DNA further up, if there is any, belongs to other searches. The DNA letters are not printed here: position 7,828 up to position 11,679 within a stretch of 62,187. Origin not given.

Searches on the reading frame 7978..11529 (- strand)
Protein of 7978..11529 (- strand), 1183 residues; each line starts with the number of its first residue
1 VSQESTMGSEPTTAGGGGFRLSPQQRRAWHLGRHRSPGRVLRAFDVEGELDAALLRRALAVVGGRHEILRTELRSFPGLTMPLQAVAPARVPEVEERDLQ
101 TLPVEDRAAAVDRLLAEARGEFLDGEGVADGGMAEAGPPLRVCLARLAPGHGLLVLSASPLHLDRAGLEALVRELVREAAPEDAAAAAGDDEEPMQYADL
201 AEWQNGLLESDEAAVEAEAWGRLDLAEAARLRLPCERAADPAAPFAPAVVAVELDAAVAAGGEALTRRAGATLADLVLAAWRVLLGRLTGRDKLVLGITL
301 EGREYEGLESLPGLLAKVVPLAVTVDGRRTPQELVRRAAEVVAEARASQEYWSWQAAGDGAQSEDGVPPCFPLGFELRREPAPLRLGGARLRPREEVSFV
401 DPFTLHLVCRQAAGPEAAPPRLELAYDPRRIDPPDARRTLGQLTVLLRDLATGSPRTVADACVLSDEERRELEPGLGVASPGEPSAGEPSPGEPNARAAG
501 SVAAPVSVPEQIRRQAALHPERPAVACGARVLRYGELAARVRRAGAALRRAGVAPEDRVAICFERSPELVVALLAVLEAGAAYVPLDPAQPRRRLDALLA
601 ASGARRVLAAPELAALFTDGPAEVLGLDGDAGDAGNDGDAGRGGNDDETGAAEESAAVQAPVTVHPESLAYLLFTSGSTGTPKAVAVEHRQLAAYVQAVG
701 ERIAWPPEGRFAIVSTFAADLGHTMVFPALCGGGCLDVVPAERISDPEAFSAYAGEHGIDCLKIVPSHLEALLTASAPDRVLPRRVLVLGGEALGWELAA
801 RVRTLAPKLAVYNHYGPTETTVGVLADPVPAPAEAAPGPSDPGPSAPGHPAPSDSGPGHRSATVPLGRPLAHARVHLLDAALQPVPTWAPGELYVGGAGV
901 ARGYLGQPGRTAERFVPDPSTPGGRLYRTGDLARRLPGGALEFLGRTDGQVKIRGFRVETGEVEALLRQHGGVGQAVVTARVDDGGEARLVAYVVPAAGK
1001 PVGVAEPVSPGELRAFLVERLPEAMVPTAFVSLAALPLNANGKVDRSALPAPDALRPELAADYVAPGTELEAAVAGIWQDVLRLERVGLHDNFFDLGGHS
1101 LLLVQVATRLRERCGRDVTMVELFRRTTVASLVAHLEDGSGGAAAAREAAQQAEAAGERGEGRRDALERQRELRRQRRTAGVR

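Call 11: search_protein_families(library=pfam, proteins=[window:7978-11529:-], max_evalue=0.001)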
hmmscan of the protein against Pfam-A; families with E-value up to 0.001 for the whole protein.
window:7978-11529:- (1183 aa): 4 families
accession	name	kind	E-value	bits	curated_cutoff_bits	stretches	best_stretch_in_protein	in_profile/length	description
PF00501.34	AMP-binding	-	8.3e-77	259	29.9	1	513-905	2-384/384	AMP-binding enzyme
PF00668.25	Condensation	-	3.7e-25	89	30.6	1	21-351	7-329/456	Condensation domain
PF00550.31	PP-binding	-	1.7e-15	57.5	20.8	1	1073-1136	2-67/67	Phosphopantetheine attachment site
PF13193.12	AMP-binding_C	-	8.8e-10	39.8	24.5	1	962-1043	1-76/76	AMP-binding enzyme C-terminal domain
